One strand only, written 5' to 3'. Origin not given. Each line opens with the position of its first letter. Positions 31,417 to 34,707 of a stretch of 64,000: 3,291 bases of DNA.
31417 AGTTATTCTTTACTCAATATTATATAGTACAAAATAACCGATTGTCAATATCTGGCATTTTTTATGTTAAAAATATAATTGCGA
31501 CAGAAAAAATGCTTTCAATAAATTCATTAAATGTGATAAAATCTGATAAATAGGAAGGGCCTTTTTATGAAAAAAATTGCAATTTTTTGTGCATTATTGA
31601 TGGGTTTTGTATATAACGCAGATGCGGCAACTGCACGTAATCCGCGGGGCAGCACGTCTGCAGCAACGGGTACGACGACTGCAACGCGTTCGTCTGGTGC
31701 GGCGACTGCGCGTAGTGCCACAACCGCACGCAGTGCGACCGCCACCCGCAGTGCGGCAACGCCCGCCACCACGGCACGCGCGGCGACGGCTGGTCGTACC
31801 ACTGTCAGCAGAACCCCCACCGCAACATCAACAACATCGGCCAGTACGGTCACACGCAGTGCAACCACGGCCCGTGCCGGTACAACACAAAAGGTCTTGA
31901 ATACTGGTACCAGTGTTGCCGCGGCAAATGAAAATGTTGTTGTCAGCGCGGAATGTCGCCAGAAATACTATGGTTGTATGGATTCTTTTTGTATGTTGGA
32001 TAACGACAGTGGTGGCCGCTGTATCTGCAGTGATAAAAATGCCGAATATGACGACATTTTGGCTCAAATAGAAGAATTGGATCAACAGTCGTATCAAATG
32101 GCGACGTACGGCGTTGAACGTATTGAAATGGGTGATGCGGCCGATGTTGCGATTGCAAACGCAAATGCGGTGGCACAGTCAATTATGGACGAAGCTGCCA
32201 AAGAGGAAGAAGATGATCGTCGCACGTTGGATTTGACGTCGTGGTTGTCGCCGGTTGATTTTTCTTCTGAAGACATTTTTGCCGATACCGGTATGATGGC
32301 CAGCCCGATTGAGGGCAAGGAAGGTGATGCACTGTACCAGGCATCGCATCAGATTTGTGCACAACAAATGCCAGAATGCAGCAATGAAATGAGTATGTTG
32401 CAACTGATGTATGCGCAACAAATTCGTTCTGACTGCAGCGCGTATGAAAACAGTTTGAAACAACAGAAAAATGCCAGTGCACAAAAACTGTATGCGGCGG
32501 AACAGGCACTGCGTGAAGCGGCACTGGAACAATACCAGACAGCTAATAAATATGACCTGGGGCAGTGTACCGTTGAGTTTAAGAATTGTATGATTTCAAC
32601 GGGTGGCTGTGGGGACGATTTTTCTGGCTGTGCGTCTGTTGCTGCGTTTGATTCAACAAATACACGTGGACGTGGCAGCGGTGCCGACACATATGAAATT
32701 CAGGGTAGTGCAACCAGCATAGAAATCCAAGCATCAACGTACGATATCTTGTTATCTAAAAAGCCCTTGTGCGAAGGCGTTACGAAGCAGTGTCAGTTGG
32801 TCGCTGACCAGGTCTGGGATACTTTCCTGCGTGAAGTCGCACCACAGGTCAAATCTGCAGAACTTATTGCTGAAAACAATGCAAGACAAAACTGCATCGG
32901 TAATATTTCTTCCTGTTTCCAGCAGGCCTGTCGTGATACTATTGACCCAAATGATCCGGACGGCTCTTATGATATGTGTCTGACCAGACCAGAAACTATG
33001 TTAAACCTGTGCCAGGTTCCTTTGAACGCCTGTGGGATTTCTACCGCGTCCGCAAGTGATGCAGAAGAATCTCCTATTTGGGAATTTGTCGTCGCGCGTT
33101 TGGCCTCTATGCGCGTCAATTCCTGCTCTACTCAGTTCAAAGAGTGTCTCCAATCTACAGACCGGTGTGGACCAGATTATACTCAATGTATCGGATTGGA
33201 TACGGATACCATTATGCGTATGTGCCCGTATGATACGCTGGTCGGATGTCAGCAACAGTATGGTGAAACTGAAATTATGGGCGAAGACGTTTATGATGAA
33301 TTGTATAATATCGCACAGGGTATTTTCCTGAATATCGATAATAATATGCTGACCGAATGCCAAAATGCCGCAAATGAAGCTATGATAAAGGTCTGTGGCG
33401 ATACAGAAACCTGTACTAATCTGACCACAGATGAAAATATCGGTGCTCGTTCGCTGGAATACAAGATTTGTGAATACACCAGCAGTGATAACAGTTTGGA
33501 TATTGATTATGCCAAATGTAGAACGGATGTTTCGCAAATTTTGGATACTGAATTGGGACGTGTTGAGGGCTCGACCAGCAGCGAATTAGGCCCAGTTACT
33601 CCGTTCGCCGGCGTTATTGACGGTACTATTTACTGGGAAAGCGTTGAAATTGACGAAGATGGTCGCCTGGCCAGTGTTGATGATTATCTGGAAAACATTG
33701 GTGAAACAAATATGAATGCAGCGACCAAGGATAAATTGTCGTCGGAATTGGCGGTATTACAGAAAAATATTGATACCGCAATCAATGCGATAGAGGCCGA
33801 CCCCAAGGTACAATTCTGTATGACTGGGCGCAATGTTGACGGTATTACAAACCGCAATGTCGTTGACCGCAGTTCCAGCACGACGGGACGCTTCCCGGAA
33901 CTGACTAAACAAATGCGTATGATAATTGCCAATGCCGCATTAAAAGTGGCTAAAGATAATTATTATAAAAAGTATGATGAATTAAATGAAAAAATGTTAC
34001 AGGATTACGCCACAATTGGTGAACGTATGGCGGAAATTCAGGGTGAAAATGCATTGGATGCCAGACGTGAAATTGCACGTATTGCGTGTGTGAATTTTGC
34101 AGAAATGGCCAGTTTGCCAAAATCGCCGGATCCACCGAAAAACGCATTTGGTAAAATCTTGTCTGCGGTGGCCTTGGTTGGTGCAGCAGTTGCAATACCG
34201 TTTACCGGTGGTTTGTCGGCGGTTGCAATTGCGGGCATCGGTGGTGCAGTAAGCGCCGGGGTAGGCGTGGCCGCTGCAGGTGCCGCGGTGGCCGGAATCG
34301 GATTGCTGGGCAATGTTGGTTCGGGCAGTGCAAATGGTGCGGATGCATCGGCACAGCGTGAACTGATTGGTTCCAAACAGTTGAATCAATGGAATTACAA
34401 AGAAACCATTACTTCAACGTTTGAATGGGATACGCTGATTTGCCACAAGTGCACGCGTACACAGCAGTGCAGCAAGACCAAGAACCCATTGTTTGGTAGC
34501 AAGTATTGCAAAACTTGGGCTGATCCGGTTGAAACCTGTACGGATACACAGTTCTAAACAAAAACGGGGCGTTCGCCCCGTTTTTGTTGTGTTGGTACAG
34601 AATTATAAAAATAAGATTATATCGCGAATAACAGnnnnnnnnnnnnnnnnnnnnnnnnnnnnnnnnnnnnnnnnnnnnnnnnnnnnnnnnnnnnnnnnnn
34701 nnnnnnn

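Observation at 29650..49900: About 20-kb lineage-specific locus of 12 or more exported proteins forming a paralogous Cys-rich / glycine-zipper family between rplQ and grpE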

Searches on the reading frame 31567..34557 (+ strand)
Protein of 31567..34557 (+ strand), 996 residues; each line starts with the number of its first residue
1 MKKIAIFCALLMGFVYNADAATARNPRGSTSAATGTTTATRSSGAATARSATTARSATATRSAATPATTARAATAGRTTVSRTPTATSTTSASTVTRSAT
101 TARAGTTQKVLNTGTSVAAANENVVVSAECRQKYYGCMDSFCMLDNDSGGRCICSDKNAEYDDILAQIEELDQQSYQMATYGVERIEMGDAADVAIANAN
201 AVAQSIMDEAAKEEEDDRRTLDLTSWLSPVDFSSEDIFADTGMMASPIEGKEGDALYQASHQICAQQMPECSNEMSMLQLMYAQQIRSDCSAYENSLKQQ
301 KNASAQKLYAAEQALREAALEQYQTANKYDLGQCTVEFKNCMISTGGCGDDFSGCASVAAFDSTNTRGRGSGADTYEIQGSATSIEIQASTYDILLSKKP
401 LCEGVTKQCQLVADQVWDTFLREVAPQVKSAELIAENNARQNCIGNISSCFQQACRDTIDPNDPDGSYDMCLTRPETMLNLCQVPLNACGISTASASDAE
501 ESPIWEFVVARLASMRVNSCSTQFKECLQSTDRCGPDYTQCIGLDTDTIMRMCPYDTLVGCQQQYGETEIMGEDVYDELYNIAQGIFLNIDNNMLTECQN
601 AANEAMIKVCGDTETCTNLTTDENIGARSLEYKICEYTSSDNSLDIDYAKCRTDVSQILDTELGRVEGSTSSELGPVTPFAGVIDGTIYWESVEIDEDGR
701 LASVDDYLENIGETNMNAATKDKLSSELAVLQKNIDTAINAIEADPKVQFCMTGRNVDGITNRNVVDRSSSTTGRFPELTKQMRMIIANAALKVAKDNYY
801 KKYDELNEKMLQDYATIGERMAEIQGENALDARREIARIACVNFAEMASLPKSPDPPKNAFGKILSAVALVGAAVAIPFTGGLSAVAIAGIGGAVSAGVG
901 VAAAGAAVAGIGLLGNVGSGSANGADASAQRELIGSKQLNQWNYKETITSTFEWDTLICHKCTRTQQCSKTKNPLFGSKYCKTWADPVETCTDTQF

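Call 4: search_protein_families(library=pfam, proteins=[window:31567-34557:+], max_evalue=0.01)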
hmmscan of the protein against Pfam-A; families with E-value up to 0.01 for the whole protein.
window:31567-34557:+ (996 aa): 0 families

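Call 5: search_protein_families(library=ncbifam, proteins=[window:31567-34557:+], max_evalue=0.01)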
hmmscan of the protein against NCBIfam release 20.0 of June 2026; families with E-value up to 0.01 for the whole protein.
window:31567-34557:+ (996 aa): 0 families

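Call 7: find_encoding_contigs(protein=window:31567-34557:+, flank=10000, max_places=6)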
Protein window:31567-34557:+ (996 aa): 23 contigs read that carry it; 6 places shown.
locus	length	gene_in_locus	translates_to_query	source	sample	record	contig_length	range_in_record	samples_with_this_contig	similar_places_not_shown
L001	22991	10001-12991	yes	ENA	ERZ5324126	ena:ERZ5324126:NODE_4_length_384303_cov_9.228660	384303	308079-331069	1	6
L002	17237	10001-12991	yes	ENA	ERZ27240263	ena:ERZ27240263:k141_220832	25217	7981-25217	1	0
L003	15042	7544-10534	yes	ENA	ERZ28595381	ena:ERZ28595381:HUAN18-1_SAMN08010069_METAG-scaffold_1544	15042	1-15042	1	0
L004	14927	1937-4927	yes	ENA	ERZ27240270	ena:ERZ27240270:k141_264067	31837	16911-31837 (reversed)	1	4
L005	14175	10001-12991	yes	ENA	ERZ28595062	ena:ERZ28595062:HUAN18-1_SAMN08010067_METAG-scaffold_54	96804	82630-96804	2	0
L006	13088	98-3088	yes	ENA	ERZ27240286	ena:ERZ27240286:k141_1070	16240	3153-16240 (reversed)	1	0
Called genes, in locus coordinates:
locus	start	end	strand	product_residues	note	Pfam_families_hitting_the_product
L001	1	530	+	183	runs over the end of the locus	PF00347:Ribosomal_L6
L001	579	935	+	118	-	PF00861:Ribosomal_L18p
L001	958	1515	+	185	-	PF00333:Ribosomal_S5, PF03719:Ribosomal_S5_C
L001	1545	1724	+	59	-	PF00327:Ribosomal_L30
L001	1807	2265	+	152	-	PF00828:Ribosomal_L27A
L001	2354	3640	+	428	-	PF00344:SecY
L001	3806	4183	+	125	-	PF00416:Ribosomal_S13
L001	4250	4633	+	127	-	PF00411:Ribosomal_S11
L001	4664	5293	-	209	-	-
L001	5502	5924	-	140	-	-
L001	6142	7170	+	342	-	PF01193:RNA_pol_L, PF01000:RNA_pol_A_bac, PF03118:RNA_pol_A_CTD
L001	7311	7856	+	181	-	PF01196:Ribosomal_L17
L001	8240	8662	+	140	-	-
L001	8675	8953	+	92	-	-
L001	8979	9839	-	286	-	PF11899:DUF3419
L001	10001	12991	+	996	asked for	-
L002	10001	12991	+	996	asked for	-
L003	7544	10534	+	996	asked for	-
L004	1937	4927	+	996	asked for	-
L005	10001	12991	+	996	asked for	-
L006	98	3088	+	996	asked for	-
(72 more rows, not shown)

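Call 9: find_homologous_proteins(query=window:31567-34557:+, max_evalue=0.001)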
Query window:31567-34557:+ (996 aa): 932 proteins with E <= 0.001 among 8000 candidates; the best 120 are listed.
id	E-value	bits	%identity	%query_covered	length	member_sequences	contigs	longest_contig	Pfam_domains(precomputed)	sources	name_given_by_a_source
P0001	0.0e+0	2207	99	100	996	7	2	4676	-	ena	-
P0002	0.0e+0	1850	82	100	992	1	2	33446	-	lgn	-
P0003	0.0e+0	1848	83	100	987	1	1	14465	-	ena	-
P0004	0.0e+0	1838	79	100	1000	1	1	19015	-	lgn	-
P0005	0.0e+0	1799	80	100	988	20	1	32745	-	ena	-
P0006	0.0e+0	1756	78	100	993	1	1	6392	-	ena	-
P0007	0.0e+0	1714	76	100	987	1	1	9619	-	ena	-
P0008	0.0e+0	1712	77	100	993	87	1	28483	-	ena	-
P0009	0.0e+0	1712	77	100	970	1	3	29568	-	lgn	-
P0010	0.0e+0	1710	75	100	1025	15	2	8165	-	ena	-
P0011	0.0e+0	1710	75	100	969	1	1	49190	-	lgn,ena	-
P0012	0.0e+0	1708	77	100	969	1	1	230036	-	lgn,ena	-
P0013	0.0e+0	1681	75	100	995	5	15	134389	-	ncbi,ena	-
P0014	0.0e+0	1644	74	100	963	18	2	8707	-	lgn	-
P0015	0.0e+0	1582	72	100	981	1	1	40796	-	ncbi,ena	-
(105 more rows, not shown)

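Call 12: find_related_loci(query=A1, collection=genome_contigs, flank=10000)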
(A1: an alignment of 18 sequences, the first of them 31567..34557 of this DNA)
Query A1 (996 aa) in genome_contigs; peptide patterns used: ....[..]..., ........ (x = any residue, [..] = any of these).
301 stretches matched a pattern; 274 encode a relative of the query (tblastn E <= 1e-3); the best 80 are kept; 77 distinct loci.
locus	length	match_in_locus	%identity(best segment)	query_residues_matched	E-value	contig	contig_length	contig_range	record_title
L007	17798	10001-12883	74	1-996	0e+0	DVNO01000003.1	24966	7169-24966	MAG TPA_asm: Candidatus Enterousia avicola isolate CHK136-897 CHK136__C22108_L24966_ERR2241905, whole genome shotgun seq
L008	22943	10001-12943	72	1-996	0e+0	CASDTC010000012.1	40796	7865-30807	uncultured proteobacterium isolate T11_L1_319319_idba_bin.126 genome assembly, contig: T11_L1_319319_idba_bin.126.fa_sca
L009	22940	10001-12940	70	1-996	0e+0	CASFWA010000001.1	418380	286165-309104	uncultured proteobacterium isolate A86_L4_360360_idba_bin.28 genome assembly, contig: A86_L4_360360_idba_bin.28.fa_scaff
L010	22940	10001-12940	71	1-996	0e+0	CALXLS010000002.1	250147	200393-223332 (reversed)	MAG: uncultured Alphaproteobacteria bacterium isolate BRZ_DL__bin85 genome assembly, contig: BRZ_DL__NODE_35_length_2501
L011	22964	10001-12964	68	1-996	0e+0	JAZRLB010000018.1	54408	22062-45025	MAG: Candidatus Enterousia sp. isolate T1900045443_YK20190134.MAGScoT_cleanbin_000013 SGB_7129_k141_1577228, whole genom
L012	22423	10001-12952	67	1-996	0e+0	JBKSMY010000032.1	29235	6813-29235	MAG: Alphaproteobacteria bacterium isolate KS320-82 k141_2032406, whole genome shotgun sequence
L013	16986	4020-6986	65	1-996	0e+0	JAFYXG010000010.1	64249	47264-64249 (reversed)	MAG: Alphaproteobacteria bacterium isolate RGIG7505 Water_buffalos_Colon.Co__c1009779, whole genome shotgun sequence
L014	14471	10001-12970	64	1-996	0e+0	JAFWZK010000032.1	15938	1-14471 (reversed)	MAG: Alphaproteobacteria bacterium isolate RGIG6210 Sheep_Rectum-2__c499951, whole genome shotgun sequence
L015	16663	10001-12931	67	1-996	0e+0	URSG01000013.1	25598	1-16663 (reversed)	uncultured Rickettsiales bacterium isolate UMGS1303 genome assembly, contig: NODE_249_length_25598_cov_5.780723, whole g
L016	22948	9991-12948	64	1-996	0e+0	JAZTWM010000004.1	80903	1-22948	MAG: Candidatus Enterousia sp. isolate T1900045333_YK20190022.MAGScoT_cleanbin_000042 SGB_6555_k141_1496535, whole genom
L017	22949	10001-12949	65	1-996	0e+0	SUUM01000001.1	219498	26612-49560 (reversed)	MAG: Alphaproteobacteria bacterium isolate SIG46 NODE_180_length_219498_cov_7.274562, whole genome shotgun sequence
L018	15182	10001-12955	65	1-996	0e+0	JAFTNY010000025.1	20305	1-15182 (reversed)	MAG: Alphaproteobacteria bacterium isolate RGIG3991 Roe_deer_Cecum-4__c163206, whole genome shotgun sequence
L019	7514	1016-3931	63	1-996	0e+0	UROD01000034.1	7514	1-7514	uncultured Rickettsiales bacterium isolate UMGS1180 genome assembly, contig: NODE_2359_length_7514_cov_2.464942, whole g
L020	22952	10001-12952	62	1-996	0e+0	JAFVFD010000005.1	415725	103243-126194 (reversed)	MAG: Alphaproteobacteria bacterium isolate RGIG5114 Roe_deer_Rumen.Co__c1262861, whole genome shotgun sequence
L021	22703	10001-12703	65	103-996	0e+0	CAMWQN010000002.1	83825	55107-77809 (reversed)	MAG TPA_asm: uncultured Rickettsiales bacterium isolate SRR14411243_bin.1_metawrap_v1.3_MAG genome assembly, contig: NOD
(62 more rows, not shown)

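Call 38: predict_structure(alignment_id=A1)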
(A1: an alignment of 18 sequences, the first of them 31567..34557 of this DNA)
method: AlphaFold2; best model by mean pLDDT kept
length: 996 residues; sequences in the alignment: 18
mean_pLDDT: 49.5   pTM: 0.36
mean pLDDT of the five models: 49.5, 49.1, 47.6, 47.6, 43.4
residues with pLDDT >= 90: 0; 70-90: 216; 50-70: 251; < 50: 529
segments of 3 or more residues with pLDDT < 50: 1-3, 13-161, 174-256, 258-261, 267-275, 277-290, 292-294, 299-301, 303-305, 314-373, 375-386, 398-444, 754-774, 852-941, 972-978
pLDDT, mean of each block of 10 residues (from residue 1): 48 38 25 22 24 23 25 23 23 23 23 24 30 31 31 35 55 46 34 44 42 35 27 25 28 42 47 45 43 48 48 42 34 39 41 42 38 45 45 48 39 36 33 41 52 54 51 54 51 57 57 61 77 69 64 72 67 70 65 65 78 72 74 78 68 81 67 67 77 76 77 72 82 85 73 48 31 54 80 83 79 75 62 60 53 40 32 26 24 25 27 24 25 30 62 68 70 48 69 67
secondary structure, 60 per line:
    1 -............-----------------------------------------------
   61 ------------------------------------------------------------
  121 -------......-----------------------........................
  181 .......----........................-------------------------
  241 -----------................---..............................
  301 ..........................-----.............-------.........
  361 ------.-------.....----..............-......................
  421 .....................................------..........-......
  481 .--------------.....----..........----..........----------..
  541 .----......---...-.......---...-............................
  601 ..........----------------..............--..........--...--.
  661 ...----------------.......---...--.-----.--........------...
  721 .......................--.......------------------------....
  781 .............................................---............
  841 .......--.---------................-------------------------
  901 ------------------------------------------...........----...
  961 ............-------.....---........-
elements in order (helices of 4 or more, strands of 3 or more residues): H2-13 H128-133 H157-187 H192-215 H252-267 H271-326 H332-344 H352-360 E375-379 E384-388 H389-397 H399-457 H464-473 H475-481 H496-500 H505-514 H519-528 H546-551 H559-565 H573-610 E630-640 E643-652 H660-663 E680-686 H704-711 H718-743 H746-752 H777-825 H829-847 H860-875 E943-953 E958-972 E980-984 E988-995

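Call 50: search_protein_representatives(alignment_id=A1)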
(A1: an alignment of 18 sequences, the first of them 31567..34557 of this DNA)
Query: 18 sequences, 993 profile positions. Proteins with E-value up to 0.001 (for the whole library): 900; up to 1e-10: 668; up to 1e-30: 282. The best 150 are listed.
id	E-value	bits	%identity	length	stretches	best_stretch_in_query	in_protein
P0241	0.0e+00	1233.0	-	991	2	60-925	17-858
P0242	0.0e+00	1204.6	-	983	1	1-993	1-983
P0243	0.0e+00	1159.8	-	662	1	1-634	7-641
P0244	0.0e+00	1128.4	-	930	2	1-846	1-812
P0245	0.0e+00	1046.6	-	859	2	85-878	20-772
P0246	0.0e+00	1021.0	-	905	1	88-992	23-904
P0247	0.0e+00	1019.3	-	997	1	1-993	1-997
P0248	0.0e+00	1016.6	-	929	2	17-846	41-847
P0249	2.0e-291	986.1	-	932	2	17-886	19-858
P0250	2.0e-291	986.1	-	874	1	93-993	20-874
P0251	2.0e-288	976.2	-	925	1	1-844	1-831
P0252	2.4e-283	959.3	-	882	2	1-838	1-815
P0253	1.6e-282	956.6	-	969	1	1-991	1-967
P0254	1.3e-279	947.0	-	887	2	1-842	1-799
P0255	1.3e-278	943.6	-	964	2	225-992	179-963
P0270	5.9e-236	802.5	-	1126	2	1-622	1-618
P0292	4.4e-198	677.1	-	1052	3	1-656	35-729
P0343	4.1e-140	485.2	-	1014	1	2-846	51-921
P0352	2.7e-129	449.4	-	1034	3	1-548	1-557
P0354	1.5e-128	446.9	-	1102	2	26-628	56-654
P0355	6.4e-128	444.8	-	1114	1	1-816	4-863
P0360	4.6e-119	415.5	-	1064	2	27-622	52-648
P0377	2.1e-103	363.7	-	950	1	22-609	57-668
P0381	1.9e-99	350.6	-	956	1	16-630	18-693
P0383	1.1e-97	344.8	-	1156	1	1-650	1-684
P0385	8.8e-97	341.7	-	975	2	16-620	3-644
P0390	8.6e-94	331.9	-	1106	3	20-638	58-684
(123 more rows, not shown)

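Call 51: list_cluster_members(proteins=[P0390, P0383, P0385, P0381, P0377, P0360, P0355, P0354, P0343, P0270])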
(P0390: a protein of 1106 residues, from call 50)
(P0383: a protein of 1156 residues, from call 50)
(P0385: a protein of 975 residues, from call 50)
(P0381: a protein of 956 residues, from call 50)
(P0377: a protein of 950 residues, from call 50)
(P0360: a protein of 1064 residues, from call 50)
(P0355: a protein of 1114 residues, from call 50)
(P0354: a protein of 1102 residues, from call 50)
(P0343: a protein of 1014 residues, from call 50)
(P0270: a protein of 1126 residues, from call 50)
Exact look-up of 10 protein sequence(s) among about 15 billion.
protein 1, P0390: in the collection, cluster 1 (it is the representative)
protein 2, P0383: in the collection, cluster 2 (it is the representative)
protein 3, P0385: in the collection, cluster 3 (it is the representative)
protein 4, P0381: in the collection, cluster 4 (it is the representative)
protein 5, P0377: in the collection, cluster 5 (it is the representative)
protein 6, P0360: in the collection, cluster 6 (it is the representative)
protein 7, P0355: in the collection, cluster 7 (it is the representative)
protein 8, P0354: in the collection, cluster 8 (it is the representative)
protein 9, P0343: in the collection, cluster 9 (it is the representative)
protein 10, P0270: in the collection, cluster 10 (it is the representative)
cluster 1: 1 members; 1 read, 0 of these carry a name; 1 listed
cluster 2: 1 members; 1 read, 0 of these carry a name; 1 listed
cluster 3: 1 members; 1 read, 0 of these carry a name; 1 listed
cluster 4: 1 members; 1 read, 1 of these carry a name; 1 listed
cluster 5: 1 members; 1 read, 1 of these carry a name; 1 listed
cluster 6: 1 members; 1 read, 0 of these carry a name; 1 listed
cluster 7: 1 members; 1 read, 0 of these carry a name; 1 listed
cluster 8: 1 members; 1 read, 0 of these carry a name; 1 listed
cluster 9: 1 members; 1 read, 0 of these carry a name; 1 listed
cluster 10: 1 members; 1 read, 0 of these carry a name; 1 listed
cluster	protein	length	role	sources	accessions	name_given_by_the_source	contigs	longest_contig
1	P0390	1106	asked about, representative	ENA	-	-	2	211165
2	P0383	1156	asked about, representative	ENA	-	-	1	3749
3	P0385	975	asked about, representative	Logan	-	-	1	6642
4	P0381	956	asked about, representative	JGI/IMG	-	hypothetical protein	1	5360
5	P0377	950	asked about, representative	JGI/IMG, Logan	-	hypothetical protein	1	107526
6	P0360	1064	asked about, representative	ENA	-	-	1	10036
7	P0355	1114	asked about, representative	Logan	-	-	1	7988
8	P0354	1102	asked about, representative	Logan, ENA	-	-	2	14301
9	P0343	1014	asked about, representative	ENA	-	-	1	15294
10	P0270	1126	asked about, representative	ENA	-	-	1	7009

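Call 54: search_solved_structures(query=A1, max_evalue=1)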
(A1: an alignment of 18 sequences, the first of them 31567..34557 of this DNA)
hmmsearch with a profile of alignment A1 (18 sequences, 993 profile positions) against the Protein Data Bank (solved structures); distinct sequences matched with E-value up to 1: 2.
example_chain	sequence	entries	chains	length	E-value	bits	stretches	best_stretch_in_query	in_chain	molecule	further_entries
8dy7_F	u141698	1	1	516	0.13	13.4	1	17-95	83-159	RNA polymerase sigma factor SigA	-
8dy9_F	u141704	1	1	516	0.13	13.4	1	17-95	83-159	RNA polymerase sigma factor SigA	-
